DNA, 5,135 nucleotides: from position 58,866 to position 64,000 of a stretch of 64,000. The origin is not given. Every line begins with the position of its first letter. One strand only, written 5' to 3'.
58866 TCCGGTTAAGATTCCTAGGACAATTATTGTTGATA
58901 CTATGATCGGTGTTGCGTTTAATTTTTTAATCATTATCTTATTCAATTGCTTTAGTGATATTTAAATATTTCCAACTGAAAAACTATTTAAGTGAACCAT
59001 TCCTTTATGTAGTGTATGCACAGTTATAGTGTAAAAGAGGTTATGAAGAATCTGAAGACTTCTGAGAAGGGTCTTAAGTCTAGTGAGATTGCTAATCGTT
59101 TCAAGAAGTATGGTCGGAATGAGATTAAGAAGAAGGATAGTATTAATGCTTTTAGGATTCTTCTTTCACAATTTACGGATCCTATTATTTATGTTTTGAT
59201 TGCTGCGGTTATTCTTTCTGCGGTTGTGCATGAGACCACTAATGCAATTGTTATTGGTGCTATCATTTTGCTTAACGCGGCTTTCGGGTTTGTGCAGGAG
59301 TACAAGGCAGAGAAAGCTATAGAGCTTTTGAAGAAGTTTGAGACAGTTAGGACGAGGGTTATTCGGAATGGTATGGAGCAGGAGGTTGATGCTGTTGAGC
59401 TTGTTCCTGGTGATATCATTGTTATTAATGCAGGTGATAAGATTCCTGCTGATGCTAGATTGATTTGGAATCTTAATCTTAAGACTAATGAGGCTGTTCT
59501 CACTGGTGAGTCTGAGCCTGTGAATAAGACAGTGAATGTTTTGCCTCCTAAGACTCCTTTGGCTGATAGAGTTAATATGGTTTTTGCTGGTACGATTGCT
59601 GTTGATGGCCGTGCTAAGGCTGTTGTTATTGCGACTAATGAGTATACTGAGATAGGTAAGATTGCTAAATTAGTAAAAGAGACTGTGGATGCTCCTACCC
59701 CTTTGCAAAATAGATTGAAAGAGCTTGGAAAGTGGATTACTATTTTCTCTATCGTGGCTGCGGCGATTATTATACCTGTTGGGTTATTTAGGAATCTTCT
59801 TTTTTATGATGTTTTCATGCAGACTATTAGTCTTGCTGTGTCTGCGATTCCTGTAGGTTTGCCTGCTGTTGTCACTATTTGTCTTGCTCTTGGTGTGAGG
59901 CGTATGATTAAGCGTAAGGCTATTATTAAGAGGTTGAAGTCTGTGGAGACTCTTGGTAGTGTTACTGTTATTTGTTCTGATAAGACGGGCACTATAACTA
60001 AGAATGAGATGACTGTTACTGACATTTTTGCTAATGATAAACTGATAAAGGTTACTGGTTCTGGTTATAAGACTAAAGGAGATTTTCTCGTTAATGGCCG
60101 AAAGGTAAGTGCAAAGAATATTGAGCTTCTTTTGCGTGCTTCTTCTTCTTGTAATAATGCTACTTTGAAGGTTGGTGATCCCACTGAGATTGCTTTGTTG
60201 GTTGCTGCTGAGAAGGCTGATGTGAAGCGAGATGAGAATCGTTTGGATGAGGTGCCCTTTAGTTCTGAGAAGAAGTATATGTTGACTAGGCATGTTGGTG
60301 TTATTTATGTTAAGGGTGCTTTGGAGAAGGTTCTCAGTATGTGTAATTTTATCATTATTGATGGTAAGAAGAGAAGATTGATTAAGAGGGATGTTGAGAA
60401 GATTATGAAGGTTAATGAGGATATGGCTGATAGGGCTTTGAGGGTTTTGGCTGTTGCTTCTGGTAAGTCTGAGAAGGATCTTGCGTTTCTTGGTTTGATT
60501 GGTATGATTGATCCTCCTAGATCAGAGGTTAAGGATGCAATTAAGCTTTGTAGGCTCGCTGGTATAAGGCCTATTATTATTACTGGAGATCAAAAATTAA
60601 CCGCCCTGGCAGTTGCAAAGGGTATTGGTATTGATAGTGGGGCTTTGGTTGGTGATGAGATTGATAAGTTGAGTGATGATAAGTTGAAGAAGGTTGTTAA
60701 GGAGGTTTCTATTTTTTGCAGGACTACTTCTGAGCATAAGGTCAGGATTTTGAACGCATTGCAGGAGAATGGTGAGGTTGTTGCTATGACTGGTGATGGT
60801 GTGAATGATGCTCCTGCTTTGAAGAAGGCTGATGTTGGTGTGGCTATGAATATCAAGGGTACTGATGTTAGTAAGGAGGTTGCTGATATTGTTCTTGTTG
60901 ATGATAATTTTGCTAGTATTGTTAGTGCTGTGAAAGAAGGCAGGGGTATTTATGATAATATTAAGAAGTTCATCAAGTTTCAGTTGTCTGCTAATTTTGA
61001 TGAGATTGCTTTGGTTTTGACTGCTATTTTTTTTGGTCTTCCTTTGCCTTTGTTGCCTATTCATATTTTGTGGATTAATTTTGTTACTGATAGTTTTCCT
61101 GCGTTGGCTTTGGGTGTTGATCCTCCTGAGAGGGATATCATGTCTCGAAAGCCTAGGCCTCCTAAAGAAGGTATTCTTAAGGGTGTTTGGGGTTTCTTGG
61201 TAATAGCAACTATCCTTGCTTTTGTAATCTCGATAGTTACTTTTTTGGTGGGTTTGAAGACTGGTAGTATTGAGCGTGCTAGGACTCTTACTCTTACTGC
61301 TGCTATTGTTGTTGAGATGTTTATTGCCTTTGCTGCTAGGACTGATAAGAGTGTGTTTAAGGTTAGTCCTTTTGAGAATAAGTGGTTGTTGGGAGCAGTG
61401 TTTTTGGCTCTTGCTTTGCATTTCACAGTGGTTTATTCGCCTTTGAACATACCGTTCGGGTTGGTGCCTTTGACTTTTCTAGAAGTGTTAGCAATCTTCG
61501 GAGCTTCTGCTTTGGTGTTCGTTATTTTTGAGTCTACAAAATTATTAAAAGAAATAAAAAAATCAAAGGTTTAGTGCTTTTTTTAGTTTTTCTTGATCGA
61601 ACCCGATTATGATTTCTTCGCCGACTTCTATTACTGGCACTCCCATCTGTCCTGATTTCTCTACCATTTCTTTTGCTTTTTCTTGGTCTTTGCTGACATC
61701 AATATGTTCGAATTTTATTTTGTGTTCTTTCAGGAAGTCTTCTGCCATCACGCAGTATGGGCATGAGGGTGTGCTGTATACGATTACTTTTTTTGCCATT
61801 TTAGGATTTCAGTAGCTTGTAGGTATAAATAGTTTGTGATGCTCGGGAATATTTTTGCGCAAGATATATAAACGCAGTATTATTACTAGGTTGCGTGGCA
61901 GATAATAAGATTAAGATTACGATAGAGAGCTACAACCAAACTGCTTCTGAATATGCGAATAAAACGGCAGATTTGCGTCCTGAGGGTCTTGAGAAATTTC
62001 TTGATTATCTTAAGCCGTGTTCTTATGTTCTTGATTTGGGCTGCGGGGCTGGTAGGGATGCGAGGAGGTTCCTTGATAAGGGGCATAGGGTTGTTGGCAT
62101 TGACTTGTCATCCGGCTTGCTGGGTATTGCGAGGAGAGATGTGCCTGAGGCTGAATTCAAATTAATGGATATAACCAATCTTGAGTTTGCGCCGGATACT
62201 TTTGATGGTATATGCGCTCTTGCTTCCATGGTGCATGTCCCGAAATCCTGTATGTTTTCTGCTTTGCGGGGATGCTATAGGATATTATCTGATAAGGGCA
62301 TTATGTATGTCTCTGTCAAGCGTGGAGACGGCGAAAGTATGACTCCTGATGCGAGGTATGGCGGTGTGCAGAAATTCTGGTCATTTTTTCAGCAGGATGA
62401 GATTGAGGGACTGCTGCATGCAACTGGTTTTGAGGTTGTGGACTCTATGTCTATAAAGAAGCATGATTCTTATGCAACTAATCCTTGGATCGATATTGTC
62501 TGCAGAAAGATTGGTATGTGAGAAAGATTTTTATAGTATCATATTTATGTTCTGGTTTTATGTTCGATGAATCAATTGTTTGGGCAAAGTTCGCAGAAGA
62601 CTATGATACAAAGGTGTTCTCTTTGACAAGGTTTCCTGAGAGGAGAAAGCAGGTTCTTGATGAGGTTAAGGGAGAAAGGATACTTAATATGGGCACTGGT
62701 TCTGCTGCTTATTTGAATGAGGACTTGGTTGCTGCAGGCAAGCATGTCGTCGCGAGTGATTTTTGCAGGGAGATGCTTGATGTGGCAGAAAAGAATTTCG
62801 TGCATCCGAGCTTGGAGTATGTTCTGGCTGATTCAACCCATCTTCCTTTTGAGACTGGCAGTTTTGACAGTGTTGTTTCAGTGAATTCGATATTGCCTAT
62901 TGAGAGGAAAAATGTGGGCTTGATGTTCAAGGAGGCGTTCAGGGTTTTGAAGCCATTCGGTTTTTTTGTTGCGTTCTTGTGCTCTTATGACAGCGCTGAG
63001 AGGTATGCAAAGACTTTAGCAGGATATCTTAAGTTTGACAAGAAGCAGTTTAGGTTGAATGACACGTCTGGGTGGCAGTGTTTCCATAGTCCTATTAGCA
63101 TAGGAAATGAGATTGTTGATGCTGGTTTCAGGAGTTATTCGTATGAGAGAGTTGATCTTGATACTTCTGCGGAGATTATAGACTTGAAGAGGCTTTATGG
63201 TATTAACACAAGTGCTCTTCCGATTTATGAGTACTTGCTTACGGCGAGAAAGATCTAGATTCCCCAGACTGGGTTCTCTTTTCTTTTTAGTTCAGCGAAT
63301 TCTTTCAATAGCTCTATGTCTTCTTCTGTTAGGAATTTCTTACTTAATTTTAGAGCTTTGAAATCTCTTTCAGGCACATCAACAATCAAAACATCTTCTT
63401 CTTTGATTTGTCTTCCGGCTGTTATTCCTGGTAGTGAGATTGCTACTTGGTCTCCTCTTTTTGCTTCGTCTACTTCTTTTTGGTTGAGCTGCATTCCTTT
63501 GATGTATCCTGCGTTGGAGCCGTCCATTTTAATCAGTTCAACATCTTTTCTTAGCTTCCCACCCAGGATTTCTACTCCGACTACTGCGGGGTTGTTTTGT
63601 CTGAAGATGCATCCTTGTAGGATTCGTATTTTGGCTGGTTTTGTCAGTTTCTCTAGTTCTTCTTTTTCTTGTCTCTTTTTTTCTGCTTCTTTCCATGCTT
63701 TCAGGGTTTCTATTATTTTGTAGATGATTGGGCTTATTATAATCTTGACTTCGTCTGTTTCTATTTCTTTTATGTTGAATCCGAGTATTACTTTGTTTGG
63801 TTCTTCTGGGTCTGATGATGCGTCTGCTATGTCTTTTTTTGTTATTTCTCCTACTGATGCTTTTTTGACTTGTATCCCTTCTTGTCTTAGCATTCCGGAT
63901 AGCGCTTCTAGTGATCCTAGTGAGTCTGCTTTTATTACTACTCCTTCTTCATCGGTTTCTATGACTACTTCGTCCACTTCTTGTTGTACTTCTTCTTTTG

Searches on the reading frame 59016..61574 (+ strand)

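Call 13: search_protein_families(library=pfam, proteins=[window:59016-61574:+], max_evalue=0.001)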
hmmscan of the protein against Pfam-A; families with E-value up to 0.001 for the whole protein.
window:59016-61574:+ (852 aa): 7 families
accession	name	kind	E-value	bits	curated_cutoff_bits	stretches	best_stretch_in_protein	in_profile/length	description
PF00122.25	E1-E2_ATPase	-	9.3e-51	172.3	28.1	1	112-300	6-181/181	E1-E2 ATPase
PF00689.26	Cation_ATPase_C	-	5e-44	150.6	27.3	1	676-844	1-175/175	Cation transporting ATPase, C-terminus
PF00690.31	Cation_ATPase_N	-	2.5e-20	72.3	20.4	1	2-68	2-69/69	Cation transporter/ATPase, N-terminus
PF00702.32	Hydrolase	-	4.8e-19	69.9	26.4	1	317-606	2-191/191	haloacid dehalogenase-like hydrolase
PF13246.12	Cation_ATPase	-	1.2e-13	51.3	21.7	1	380-446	14-91/91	Cation transport ATPase (P-type)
PF12710.13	HAD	-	8.7e-05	23.5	27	1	469-603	50-189/189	haloacid dehalogenase-like hydrolase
PF08282.18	Hydrolase_3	-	9.2e-05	22.7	20.9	0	578-636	195-252/255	haloacid dehalogenase-like hydrolase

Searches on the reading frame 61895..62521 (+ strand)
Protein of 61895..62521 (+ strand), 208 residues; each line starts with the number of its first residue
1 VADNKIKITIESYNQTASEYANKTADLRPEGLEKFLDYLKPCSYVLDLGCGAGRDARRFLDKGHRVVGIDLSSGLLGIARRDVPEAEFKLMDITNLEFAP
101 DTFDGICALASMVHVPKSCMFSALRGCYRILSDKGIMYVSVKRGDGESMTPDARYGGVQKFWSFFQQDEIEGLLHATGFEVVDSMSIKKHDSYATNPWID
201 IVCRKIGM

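Call 13: search_protein_families(library=pfam, proteins=[window:61895-62521:+], max_evalue=0.001)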
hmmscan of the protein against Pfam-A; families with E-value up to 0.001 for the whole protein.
window:61895-62521:+ (208 aa): 6 families
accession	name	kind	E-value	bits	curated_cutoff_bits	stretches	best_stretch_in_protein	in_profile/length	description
PF13649.12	Methyltransf_25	-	4.6e-19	69.3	27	1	45-135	1-97/97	Methyltransferase domain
PF13489.12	Methyltransf_23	-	1.6e-17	64.2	27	1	30-183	11-163/164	Methyltransferase domain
PF08241.18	Methyltransf_11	-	6.3e-16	59.2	21.2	1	46-138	1-94/95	Methyltransferase domain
PF08242.18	Methyltransf_12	-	4.6e-11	43.7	30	1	46-136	1-97/98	Methyltransferase domain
PF13847.12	Methyltransf_31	-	2.4e-09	37.5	27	1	45-142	7-112/145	Methyltransferase domain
PF02353.26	CMAS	-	2.7e-06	27.4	27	1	39-151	60-176/273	Mycolic acid cyclopropane synthetase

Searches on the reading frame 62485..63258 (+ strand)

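Call 13: search_protein_families(library=pfam, proteins=[window:62485-63258:+], max_evalue=0.001)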
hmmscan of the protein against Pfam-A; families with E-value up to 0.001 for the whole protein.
window:62485-63258:+ (257 aa): 4 families
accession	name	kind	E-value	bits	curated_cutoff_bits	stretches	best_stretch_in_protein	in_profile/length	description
PF08241.18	Methyltransf_11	-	3.9e-16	59.9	21.2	1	67-162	1-94/95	Methyltransferase domain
PF13649.12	Methyltransf_25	-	1.1e-14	55.3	27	1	66-159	1-97/97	Methyltransferase domain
PF01209.24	Ubie_methyltran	-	8.6e-10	38.8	20.1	1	33-181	13-169/233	ubiE/COQ5 methyltransferase family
PF13847.12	Methyltransf_31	-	7.8e-07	29.3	27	1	62-167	3-113/145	Methyltransferase domain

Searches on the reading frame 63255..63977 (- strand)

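Call 14: search_protein_families(library=pfam, proteins=[window:63255-63977:-], max_evalue=0.001)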
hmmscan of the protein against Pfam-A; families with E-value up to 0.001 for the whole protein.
window:63255-63977:- (240 aa): 2 families
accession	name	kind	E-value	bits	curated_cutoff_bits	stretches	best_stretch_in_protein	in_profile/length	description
PF14578.12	GTP_EFTU_D4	-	3.2e-26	91.5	23.8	1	113-197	1-85/86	Elongation factor Tu domain 4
PF11987.13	IF-2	-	2.1e-14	53.9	27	1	7-93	23-117/117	Translation-initiation factor 2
